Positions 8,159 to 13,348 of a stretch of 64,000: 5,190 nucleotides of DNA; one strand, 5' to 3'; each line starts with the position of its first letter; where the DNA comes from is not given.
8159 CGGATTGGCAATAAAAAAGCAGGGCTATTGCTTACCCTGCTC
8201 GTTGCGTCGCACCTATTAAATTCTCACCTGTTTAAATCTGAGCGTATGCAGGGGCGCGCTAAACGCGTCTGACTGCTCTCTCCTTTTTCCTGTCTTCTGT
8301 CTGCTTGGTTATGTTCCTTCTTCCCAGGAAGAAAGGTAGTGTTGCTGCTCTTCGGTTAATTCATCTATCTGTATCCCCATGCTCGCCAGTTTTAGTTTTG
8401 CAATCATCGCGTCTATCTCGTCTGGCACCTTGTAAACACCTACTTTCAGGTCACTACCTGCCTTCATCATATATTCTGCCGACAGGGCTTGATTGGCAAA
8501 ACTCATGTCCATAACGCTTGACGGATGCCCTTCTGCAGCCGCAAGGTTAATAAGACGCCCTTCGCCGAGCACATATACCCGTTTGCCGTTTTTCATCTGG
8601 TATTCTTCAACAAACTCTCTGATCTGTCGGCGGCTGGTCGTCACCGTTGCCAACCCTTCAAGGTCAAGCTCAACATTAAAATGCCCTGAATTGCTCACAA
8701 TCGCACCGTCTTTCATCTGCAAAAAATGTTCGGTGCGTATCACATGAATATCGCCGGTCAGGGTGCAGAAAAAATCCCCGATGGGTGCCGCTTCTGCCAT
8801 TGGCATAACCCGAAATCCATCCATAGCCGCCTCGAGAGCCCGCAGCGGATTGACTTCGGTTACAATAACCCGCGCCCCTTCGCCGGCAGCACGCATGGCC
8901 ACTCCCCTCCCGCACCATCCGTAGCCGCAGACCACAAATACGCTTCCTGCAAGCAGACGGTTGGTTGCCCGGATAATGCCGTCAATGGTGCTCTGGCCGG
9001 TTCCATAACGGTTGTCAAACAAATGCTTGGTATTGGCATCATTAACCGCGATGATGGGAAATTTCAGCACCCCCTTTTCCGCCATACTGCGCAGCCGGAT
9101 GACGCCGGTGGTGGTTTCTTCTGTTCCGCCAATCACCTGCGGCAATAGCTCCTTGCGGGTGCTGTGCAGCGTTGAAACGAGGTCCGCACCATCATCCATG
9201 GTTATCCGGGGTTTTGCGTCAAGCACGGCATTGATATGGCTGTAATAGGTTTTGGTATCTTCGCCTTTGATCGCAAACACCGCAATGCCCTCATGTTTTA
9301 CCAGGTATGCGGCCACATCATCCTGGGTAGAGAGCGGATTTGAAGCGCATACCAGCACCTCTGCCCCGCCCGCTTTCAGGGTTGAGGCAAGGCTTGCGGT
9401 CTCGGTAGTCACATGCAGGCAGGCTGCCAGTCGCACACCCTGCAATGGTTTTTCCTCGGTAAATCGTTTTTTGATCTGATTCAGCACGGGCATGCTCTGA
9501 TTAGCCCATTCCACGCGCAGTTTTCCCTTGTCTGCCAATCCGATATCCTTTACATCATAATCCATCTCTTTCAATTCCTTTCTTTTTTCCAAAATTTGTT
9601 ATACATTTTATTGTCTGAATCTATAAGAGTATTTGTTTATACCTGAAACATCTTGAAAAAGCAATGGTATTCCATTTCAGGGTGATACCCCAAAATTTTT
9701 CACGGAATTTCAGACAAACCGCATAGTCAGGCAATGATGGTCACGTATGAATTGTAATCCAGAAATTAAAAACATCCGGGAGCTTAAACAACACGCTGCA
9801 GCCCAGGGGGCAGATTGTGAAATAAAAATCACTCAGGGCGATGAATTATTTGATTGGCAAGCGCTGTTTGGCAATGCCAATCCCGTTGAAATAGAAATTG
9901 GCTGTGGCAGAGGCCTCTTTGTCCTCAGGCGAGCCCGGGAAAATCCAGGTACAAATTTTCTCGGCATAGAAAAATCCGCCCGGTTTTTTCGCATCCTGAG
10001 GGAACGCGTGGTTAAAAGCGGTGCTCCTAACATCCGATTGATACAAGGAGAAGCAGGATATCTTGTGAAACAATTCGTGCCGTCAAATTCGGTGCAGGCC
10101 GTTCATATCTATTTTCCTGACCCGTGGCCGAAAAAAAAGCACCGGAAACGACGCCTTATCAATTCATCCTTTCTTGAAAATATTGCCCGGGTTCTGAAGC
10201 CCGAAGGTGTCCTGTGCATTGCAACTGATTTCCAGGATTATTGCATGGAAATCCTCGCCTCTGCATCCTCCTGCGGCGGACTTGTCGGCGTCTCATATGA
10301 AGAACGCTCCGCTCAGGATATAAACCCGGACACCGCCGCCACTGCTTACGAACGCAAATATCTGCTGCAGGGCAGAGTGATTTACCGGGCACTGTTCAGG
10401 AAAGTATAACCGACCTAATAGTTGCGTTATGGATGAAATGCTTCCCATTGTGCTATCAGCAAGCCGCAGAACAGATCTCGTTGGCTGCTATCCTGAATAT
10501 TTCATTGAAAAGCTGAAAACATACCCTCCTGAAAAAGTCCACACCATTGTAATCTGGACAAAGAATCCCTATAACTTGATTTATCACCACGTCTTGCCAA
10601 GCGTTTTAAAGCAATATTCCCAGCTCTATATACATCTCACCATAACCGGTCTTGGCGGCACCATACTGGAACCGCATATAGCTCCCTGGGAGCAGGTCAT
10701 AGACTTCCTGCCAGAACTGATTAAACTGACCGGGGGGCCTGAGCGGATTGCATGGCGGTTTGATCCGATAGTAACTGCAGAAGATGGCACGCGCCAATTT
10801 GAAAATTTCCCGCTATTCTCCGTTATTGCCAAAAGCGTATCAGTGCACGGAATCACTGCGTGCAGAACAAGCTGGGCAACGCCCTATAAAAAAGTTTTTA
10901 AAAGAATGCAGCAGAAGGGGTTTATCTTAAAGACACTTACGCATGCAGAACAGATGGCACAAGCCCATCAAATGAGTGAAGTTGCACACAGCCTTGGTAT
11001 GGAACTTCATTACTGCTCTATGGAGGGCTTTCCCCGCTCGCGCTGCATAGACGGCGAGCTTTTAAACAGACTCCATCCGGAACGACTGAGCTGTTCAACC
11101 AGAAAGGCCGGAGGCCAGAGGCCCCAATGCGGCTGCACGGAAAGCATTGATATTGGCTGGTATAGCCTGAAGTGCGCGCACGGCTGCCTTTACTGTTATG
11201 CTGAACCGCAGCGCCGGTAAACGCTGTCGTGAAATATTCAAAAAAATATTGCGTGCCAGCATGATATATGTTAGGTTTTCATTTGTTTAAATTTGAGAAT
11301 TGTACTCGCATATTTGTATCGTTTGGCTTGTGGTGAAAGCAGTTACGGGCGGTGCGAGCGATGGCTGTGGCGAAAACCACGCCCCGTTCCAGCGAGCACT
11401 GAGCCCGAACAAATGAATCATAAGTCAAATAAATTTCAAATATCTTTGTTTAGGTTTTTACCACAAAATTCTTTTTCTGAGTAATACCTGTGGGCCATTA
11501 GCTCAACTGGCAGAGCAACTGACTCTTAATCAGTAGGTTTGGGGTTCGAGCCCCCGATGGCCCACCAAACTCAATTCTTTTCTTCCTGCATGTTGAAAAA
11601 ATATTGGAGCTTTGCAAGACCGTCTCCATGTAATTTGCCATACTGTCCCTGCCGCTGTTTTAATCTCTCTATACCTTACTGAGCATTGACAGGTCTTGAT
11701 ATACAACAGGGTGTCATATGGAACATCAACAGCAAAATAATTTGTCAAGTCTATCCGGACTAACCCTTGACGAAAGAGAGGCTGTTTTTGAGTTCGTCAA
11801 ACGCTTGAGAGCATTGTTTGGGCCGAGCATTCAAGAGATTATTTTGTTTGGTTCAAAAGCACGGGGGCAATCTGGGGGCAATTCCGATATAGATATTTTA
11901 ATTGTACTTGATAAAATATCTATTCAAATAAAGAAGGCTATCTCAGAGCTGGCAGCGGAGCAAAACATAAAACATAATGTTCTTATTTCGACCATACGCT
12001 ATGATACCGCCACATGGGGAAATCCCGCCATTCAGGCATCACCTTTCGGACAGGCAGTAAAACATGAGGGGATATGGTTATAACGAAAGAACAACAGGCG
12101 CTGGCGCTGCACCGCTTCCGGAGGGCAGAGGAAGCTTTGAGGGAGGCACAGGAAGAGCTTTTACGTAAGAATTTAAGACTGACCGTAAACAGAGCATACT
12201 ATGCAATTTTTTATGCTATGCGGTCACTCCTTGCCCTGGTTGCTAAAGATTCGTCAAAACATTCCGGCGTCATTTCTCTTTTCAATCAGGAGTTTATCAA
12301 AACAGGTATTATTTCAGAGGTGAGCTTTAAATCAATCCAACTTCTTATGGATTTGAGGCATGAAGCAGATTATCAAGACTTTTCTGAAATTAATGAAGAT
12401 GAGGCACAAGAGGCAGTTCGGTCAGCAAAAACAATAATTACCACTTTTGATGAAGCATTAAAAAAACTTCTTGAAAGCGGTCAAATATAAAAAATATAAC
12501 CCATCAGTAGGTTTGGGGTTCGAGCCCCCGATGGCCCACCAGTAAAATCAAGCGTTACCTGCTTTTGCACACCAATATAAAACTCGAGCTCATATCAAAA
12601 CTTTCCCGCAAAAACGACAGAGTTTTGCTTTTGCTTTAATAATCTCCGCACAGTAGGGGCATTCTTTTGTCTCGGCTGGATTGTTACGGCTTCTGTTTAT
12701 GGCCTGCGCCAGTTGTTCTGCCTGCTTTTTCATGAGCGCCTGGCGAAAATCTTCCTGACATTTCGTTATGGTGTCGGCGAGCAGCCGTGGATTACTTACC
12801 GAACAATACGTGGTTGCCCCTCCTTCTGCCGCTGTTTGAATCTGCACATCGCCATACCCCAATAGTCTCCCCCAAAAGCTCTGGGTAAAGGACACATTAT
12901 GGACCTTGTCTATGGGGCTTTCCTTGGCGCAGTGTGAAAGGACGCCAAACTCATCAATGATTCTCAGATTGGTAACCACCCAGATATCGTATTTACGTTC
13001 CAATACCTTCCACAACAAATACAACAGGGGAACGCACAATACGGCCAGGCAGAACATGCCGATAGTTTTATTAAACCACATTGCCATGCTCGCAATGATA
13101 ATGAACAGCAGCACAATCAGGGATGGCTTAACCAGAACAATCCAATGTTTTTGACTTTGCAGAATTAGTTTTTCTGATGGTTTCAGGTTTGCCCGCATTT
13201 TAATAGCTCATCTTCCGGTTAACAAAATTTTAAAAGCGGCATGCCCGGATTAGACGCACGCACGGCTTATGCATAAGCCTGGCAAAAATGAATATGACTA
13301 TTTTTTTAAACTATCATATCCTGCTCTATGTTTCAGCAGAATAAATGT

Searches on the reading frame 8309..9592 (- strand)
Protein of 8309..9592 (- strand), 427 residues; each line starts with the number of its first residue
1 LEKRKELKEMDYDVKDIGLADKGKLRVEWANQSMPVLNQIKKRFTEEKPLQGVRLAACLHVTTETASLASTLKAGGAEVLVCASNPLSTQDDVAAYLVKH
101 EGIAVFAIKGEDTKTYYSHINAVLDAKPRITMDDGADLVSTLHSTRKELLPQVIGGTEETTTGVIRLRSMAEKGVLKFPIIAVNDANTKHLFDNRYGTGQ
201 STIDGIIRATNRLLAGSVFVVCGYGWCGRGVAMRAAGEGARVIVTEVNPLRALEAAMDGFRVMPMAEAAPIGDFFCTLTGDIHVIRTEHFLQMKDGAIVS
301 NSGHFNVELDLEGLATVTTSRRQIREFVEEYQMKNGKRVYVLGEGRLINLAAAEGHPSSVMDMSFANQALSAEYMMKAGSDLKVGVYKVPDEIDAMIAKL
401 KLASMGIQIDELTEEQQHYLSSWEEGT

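Call 34: search_protein_families(library=pfam, proteins=[window:8309-9592:-], max_evalue=0.00001)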
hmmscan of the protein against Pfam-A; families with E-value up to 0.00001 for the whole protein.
window:8309-9592:- (427 aa): 3 families
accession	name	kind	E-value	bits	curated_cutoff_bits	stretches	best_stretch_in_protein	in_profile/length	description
PF05221.23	AdoHcyase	-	2e-63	214.7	25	2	11-147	1-141/299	S-adenosyl-L-homocysteine hydrolase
PF00670.27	AdoHcyase_NAD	-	1.1e-50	172.4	27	1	194-354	1-161/162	S-adenosyl-L-homocysteine hydrolase, NAD binding domain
PF02826.25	2-Hacid_dh_C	-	1.5e-06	28.1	25.1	1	212-303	32-127/178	D-isomer specific 2-hydroxyacid dehydrogenase, NAD binding domain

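Call 76: list_cluster_members(proteins=[window:8309-9592:-, window:4564-6705:-, window:40846-41670:+, P0122, P0001, P0002, window:18607-19278:-])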
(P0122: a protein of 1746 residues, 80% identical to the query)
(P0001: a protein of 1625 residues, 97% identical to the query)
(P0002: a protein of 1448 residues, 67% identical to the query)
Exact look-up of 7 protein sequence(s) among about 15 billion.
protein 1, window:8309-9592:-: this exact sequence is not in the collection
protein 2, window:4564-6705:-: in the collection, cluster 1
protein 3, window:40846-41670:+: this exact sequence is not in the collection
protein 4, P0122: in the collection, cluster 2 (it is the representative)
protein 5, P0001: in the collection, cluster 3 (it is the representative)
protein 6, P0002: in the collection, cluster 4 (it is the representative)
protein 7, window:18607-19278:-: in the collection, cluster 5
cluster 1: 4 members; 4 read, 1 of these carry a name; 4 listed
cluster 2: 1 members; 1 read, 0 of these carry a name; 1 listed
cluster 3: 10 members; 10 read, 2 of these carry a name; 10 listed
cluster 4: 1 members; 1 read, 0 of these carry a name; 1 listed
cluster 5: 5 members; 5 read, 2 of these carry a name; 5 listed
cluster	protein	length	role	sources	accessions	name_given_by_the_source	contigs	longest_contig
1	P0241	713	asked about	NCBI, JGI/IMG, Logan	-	ribonucleoside-triphosphate reductase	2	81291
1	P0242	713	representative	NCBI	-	-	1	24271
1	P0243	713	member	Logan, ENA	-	-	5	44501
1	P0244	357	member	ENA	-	-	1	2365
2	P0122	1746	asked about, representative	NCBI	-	-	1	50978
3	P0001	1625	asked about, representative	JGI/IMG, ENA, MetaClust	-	\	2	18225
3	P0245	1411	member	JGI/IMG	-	type IV pilus assembly protein PilY1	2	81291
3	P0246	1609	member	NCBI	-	-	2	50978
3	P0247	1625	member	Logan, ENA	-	-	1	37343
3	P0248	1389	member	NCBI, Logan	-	-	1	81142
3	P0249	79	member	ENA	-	-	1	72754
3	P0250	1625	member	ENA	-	-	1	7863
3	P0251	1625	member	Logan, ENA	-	-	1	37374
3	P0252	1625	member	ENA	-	-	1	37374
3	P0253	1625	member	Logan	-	-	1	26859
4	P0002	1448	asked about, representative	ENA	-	-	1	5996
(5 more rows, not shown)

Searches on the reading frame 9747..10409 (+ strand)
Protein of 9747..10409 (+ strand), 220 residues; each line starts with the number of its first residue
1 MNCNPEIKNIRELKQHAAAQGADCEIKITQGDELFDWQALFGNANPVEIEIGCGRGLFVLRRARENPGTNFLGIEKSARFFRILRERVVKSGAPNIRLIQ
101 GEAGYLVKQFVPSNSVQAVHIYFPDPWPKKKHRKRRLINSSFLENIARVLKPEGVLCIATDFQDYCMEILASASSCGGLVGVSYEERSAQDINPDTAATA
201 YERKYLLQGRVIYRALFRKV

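Call 34: search_protein_families(library=pfam, proteins=[window:9747-10409:+], max_evalue=0.00001)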
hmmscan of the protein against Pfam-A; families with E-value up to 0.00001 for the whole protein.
window:9747-10409:+ (220 aa): 5 families
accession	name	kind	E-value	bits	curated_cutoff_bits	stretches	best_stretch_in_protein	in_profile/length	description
PF02390.23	Methyltransf_4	-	2e-43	148.3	24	1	45-215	2-173/173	Putative methyltransferase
PF13649.12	Methyltransf_25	-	2.5e-08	34.9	27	1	50-154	3-97/97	Methyltransferase domain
PF13847.12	Methyltransf_31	-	4.1e-08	33.5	27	1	47-160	6-111/145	Methyltransferase domain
PF08241.18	Methyltransf_11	-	2.6e-06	28.4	21.2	0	50-119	2-64/95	Methyltransferase domain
PF08242.18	Methyltransf_12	-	5.1e-06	27.6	30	0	49-100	1-52/98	Methyltransferase domain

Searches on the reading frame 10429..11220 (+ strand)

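Call 34: search_protein_families(library=pfam, proteins=[window:10429-11220:+], max_evalue=0.00001)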
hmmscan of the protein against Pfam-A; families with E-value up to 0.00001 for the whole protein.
window:10429-11220:+ (263 aa): 1 family
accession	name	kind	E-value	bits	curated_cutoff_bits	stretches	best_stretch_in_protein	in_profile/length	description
PF08902.16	DUF1848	-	3.9e-49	168.2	30.5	1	34-258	45-262/262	Domain of unknown function (DUF1848)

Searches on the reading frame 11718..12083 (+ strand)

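Call 35: search_protein_families(library=pfam, proteins=[window:11718-12083:+], max_evalue=0.00001)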
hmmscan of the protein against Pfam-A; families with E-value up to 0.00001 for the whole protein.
window:11718-12083:+ (121 aa): 2 families
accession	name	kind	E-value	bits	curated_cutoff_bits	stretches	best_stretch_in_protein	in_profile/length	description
PF01909.29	NTP_transf_2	-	2.5e-09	37.8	21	1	25-93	3-67/93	Nucleotidyltransferase domain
PF18765.7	Polbeta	-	8e-08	32.8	26.9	1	37-78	12-58/93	Polymerase beta, Nucleotidyltransferase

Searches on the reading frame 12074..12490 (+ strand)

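Call 35: search_protein_families(library=pfam, proteins=[window:12074-12490:+], max_evalue=0.00001)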
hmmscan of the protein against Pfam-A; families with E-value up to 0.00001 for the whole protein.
window:12074-12490:+ (138 aa): 1 family
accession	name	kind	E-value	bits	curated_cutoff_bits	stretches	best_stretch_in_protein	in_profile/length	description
PF05168.19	HEPN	-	3.2e-20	72.9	22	1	14-125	4-114/117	HEPN domain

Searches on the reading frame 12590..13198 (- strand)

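Call 35: search_protein_families(library=pfam, proteins=[window:12590-13198:-], max_evalue=0.00001)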
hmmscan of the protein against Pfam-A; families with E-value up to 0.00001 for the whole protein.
window:12590-13198:- (202 aa): 2 families
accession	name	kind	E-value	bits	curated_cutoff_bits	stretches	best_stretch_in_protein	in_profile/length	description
PF03703.20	bPH_2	-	1e-10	42.2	22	1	73-144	6-78/78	Bacterial PH domain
PF13248.11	Zn_ribbon_3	-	7.7e-06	25.6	27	0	176-201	1-26/26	zinc-ribbon domain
